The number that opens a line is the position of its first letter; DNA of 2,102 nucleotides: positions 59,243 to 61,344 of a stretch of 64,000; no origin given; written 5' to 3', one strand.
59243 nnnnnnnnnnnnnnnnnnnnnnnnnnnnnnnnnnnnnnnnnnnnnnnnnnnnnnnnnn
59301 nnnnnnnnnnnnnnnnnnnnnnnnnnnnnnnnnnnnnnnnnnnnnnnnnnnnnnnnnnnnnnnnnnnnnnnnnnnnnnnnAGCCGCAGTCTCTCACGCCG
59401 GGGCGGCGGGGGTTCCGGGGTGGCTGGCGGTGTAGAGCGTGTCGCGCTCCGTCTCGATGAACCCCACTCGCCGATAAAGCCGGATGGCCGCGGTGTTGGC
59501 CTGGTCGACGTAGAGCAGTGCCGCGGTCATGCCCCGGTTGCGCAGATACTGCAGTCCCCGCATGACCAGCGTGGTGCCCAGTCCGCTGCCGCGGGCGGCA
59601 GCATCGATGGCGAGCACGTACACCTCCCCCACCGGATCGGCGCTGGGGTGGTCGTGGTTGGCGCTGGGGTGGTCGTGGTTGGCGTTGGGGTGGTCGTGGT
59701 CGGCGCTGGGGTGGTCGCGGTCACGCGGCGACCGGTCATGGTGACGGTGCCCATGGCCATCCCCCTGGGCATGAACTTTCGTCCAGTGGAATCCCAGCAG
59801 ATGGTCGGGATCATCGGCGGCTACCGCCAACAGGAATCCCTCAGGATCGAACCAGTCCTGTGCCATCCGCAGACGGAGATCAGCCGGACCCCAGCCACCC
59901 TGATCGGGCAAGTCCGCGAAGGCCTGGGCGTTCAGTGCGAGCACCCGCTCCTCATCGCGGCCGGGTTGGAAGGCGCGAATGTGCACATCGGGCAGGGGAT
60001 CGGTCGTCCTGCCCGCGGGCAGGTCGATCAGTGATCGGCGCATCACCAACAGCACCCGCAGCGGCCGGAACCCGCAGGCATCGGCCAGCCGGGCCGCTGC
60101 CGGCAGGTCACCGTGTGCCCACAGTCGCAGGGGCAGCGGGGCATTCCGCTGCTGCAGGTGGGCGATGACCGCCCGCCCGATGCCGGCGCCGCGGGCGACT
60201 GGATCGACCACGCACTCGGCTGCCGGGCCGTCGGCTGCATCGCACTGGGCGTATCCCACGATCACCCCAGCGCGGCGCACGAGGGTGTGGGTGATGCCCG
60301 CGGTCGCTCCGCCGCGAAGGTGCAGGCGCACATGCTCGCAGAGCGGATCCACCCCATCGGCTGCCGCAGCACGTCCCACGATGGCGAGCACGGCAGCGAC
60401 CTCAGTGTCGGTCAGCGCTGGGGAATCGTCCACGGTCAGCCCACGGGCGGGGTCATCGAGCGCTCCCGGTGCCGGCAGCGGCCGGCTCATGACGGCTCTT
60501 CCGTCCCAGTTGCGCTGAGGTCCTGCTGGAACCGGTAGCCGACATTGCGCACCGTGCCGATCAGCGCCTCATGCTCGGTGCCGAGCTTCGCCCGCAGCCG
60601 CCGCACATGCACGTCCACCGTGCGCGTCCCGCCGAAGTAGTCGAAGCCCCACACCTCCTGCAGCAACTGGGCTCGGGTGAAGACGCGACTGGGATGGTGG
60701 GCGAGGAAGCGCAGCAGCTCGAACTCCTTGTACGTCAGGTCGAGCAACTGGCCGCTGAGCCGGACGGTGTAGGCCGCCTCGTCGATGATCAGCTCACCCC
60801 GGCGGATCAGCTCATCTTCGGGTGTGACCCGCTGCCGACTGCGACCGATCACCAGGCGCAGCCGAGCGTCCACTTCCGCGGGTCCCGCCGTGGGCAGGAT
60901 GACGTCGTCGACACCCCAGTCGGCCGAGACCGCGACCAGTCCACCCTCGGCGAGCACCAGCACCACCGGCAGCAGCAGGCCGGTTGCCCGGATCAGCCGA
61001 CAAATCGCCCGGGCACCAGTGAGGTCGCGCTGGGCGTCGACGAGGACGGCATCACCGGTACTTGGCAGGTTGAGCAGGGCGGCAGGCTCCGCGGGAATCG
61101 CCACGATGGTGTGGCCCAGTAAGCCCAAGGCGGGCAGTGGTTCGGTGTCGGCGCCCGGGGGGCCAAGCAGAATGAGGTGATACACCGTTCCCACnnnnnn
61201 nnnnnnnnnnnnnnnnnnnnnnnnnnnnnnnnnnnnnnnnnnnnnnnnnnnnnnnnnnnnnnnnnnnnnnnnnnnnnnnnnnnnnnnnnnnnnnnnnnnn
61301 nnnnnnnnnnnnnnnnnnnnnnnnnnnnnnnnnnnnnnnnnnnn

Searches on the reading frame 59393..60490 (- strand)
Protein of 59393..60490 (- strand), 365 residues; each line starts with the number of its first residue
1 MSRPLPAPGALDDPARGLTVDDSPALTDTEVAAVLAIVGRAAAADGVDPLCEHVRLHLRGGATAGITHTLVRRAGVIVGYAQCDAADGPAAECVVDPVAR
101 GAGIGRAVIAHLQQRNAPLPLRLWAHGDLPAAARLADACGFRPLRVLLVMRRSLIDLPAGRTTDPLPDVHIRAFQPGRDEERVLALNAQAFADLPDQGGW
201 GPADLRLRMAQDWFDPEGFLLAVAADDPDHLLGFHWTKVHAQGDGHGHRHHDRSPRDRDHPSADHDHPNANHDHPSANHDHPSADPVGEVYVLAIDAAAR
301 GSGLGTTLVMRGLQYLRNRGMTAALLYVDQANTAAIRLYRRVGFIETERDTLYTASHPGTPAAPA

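Call 17: search_protein_families(library=pfam, proteins=[window:59393-60490:-])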
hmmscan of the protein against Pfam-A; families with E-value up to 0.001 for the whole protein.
window:59393-60490:- (365 aa): 4 families
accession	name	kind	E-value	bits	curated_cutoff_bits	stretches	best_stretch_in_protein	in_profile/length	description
PF00583.31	Acetyltransf_1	-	3.9e-19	69.5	20.7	1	203-344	19-116/116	Acetyltransferase (GNAT) family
PF13508.13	Acetyltransf_7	-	3.3e-15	56.7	27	2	287-345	29-83/84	Acetyltransferase (GNAT) domain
PF13673.13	Acetyltransf_10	-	2.5e-10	40.9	23.6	1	289-350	53-113/128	Acetyltransferase (GNAT) domain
PF08445.16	FR47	-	9.8e-10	38.7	22.1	1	285-348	19-81/86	FR47-like protein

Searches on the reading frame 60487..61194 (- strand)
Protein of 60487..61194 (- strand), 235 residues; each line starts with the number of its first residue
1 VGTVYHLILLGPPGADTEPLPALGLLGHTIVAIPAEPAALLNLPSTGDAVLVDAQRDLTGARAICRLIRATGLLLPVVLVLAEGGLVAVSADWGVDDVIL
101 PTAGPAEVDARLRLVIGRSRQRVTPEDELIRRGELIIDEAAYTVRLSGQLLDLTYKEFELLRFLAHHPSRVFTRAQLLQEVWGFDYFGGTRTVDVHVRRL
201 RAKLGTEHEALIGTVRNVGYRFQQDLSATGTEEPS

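Call 17: search_protein_families(library=pfam, proteins=[window:60487-61194:-])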
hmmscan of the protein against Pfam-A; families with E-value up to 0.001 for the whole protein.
window:60487-61194:- (235 aa): 2 families
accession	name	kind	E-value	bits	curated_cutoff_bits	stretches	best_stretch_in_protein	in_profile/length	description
PF21695.3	GlnR_1st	-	3.9e-38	130.2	27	1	7-116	3-111/111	Transcription regulator GlnR, N-terminal domain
PF00486.34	Trans_reg_C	-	1.1e-27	96.3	26.2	1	149-222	2-77/77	Transcriptional regulatory protein, C terminal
